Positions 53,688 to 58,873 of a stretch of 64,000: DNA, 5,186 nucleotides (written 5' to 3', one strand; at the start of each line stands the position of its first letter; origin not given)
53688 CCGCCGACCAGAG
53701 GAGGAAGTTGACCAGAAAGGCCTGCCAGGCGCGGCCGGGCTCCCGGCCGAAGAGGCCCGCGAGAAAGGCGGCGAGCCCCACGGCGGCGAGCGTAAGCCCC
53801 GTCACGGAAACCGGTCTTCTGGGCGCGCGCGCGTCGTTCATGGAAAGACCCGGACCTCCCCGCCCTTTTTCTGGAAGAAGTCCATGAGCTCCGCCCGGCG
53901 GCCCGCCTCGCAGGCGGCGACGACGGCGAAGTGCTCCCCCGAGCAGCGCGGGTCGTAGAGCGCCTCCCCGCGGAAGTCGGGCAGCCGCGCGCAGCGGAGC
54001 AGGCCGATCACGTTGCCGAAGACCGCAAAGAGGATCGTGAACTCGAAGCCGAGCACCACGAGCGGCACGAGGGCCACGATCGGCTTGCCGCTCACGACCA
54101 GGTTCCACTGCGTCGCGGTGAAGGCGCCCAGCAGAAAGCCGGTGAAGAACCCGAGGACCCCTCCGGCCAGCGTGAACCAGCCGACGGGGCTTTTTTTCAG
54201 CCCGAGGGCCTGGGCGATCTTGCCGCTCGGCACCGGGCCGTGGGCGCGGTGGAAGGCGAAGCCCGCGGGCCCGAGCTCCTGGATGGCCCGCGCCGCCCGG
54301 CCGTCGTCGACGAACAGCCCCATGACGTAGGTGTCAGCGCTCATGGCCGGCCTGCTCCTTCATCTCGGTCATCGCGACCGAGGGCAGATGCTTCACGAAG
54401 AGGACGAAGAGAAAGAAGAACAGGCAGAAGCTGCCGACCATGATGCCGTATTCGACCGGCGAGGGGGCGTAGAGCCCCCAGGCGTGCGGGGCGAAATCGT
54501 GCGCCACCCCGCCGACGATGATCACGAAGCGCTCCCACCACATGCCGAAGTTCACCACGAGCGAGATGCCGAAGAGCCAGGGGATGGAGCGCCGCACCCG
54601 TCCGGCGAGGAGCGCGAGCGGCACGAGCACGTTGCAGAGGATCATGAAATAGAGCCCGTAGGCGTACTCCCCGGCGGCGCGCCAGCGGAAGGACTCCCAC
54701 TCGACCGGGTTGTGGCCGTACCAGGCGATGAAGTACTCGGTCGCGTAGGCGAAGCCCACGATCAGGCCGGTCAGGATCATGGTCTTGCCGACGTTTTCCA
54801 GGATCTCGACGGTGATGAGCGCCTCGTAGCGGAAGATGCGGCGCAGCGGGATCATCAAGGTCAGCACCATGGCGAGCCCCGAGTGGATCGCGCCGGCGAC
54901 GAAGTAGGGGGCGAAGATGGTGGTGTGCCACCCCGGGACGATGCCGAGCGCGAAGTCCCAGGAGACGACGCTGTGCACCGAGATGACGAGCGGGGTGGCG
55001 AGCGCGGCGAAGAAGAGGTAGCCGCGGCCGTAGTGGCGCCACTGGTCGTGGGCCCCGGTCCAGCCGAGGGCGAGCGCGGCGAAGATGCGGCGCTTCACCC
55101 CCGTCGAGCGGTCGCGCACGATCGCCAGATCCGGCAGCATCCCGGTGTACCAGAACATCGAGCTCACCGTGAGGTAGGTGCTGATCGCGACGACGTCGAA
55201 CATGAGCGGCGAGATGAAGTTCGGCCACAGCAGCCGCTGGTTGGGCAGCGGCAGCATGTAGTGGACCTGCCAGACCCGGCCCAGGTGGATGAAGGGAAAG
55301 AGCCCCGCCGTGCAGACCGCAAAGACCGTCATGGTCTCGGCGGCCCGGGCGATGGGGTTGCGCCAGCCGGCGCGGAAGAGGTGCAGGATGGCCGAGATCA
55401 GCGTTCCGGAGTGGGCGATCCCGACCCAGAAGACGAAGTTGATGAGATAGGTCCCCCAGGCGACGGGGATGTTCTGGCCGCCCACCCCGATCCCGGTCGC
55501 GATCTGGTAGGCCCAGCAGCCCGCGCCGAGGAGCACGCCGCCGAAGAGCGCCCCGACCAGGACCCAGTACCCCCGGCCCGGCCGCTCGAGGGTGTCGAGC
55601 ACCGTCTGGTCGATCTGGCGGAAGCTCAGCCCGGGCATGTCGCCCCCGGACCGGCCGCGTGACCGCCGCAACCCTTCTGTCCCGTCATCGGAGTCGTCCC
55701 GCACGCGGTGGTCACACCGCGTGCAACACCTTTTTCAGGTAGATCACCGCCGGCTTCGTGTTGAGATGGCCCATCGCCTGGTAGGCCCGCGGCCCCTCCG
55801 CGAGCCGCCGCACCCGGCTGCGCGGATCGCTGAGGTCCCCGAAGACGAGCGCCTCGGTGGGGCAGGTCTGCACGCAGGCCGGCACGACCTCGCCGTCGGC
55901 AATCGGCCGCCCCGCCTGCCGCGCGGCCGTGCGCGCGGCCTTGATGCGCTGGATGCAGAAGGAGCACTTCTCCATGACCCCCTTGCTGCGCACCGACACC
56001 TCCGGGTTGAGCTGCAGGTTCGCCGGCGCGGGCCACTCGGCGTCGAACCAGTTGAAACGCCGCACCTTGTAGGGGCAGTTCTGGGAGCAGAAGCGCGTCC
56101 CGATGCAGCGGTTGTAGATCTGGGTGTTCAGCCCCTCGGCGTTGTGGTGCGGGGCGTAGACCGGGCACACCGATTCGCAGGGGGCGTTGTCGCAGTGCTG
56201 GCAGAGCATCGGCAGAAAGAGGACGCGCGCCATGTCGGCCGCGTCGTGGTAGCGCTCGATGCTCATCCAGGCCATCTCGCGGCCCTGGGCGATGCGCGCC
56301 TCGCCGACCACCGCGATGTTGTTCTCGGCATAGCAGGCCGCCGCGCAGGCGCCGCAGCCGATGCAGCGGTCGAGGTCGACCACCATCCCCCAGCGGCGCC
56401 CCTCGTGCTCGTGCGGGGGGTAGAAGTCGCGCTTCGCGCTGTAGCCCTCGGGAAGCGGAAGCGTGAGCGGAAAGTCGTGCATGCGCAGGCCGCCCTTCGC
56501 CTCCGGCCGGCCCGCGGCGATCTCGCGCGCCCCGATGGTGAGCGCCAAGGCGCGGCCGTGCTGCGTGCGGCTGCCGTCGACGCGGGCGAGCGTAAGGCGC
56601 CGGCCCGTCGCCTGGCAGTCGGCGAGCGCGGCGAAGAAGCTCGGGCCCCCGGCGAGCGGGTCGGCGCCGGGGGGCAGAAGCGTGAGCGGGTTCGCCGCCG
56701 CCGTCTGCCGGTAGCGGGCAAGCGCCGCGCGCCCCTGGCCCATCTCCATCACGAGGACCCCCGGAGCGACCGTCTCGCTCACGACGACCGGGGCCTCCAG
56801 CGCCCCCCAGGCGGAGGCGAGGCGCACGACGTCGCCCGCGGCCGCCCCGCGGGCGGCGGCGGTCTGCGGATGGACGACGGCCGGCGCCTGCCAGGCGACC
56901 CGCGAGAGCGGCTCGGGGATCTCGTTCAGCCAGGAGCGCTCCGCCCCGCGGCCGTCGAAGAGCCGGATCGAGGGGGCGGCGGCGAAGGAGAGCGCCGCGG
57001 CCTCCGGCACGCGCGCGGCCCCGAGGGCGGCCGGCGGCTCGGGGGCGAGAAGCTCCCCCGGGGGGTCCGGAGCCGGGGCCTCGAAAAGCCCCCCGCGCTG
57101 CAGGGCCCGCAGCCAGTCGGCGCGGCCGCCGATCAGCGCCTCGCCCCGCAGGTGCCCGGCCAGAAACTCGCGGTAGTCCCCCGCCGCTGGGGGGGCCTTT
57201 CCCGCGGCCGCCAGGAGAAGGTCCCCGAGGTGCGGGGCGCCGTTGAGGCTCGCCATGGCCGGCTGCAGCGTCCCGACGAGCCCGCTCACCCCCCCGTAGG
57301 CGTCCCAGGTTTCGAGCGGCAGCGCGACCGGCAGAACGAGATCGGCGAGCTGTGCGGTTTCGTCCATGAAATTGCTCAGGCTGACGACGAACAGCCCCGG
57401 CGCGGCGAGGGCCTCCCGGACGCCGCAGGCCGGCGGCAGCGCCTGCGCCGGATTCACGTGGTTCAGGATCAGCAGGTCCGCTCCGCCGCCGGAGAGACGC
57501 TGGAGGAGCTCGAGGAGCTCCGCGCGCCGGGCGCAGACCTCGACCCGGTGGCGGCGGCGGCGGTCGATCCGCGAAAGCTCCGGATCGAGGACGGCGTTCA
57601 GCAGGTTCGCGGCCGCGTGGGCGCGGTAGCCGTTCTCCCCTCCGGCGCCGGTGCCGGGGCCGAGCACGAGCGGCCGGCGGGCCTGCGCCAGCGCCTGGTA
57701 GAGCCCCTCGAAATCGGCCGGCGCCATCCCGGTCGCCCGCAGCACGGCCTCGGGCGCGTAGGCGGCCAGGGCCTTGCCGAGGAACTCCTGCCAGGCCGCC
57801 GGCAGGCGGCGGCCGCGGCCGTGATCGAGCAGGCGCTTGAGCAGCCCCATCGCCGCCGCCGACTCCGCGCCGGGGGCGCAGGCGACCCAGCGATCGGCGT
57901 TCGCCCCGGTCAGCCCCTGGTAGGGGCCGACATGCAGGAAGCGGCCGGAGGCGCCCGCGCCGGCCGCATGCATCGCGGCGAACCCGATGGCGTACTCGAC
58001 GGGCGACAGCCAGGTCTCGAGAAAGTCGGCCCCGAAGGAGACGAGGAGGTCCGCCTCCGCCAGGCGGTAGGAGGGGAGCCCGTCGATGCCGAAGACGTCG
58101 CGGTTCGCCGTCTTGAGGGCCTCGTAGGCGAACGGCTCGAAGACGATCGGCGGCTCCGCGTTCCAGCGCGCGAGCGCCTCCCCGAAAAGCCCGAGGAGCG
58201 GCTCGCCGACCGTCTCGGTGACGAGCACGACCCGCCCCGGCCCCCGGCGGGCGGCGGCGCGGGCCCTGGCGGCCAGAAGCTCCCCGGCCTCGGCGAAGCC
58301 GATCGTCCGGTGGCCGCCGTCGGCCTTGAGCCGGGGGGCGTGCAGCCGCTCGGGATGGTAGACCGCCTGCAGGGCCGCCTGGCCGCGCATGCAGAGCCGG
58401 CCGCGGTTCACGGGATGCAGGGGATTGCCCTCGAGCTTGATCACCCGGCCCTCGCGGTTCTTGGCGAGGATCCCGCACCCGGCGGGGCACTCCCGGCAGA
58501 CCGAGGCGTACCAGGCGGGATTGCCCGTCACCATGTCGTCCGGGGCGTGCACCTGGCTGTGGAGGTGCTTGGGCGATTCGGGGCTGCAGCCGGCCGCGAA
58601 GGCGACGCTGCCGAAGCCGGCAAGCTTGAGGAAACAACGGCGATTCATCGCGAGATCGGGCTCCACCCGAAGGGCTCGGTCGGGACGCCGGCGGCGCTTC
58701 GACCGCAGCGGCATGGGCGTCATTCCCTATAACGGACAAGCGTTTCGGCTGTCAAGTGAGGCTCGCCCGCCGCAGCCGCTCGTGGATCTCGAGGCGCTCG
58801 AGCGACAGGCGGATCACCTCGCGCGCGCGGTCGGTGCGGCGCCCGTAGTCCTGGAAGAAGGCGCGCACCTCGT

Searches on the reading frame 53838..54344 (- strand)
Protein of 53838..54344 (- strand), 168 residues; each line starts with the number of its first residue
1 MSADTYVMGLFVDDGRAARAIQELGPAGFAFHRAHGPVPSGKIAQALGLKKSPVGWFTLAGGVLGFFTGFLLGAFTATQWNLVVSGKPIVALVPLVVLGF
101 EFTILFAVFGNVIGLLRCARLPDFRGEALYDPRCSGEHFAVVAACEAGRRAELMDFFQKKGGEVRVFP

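Call 29: search_protein_families(library=pfam, proteins=[window:53838-54344:-], max_evalue=0.0001)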
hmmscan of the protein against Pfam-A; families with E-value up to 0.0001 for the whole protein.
window:53838-54344:- (168 aa): 1 family
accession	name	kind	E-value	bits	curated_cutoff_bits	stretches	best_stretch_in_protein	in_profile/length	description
PF11821.13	ActD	-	8.1e-35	120.4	25.7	1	6-163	2-167/170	Alternative complex III, ActD subunit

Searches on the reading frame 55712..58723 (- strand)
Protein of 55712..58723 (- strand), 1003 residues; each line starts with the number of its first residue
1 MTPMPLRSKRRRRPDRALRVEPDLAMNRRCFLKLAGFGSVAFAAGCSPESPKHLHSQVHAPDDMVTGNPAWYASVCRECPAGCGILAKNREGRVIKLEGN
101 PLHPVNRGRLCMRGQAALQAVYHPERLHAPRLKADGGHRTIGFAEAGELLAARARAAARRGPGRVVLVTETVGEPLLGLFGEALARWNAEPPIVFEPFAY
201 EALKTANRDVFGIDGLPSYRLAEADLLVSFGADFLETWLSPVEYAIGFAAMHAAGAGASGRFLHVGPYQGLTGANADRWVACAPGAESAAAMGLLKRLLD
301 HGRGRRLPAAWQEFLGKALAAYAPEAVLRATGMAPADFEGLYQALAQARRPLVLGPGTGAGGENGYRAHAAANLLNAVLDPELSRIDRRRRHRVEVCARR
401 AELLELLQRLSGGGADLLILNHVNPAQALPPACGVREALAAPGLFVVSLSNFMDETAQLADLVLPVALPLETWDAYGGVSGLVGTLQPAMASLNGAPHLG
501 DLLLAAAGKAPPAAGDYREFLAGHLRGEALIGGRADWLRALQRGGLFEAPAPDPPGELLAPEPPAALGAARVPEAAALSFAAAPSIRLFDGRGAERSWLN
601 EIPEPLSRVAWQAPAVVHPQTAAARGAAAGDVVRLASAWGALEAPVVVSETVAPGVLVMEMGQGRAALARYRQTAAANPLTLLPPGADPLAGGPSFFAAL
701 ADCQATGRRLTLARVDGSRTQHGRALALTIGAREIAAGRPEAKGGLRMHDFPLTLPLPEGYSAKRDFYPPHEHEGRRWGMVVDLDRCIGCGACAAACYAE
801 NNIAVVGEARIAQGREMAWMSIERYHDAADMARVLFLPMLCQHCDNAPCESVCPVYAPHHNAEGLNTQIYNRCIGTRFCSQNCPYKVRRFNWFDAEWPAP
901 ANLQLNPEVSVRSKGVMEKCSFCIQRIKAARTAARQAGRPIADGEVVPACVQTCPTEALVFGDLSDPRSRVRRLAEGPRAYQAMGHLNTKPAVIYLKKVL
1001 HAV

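Call 29: search_protein_families(library=pfam, proteins=[window:55712-58723:-], max_evalue=0.0001)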
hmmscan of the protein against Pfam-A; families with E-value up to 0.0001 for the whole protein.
window:55712-58723:- (1003 aa): 7 families
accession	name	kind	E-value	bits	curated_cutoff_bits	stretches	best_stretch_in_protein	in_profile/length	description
PF01568.27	Molydop_binding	-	5.8e-17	62.2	26.8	1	614-696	31-106/110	Molydopterin dinucleotide binding domain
PF04879.21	Molybdop_Fe4S4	-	1.6e-16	60.4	22.7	1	70-123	2-55/55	Molybdopterin oxidoreductase Fe4S4 domain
PF13247.11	Fer4_11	-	3.3e-13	50.1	26.2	1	834-893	3-64/100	4Fe-4S dicluster domain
PF12838.12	Fer4_7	-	1.8e-11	44.8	27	1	786-855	1-50/52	4Fe-4S dicluster domain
PF12797.12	Fer4_2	-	7.8e-06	26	24.5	1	778-797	1-20/22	4Fe-4S binding domain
PF00384.28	Molybdopterin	-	1.6e-05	24.5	24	1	378-490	237-334/353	Molybdopterin oxidoreductase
PF00037.32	Fer4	-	4.9e-05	23.4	21.1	1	781-797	2-18/24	4Fe-4S binding domain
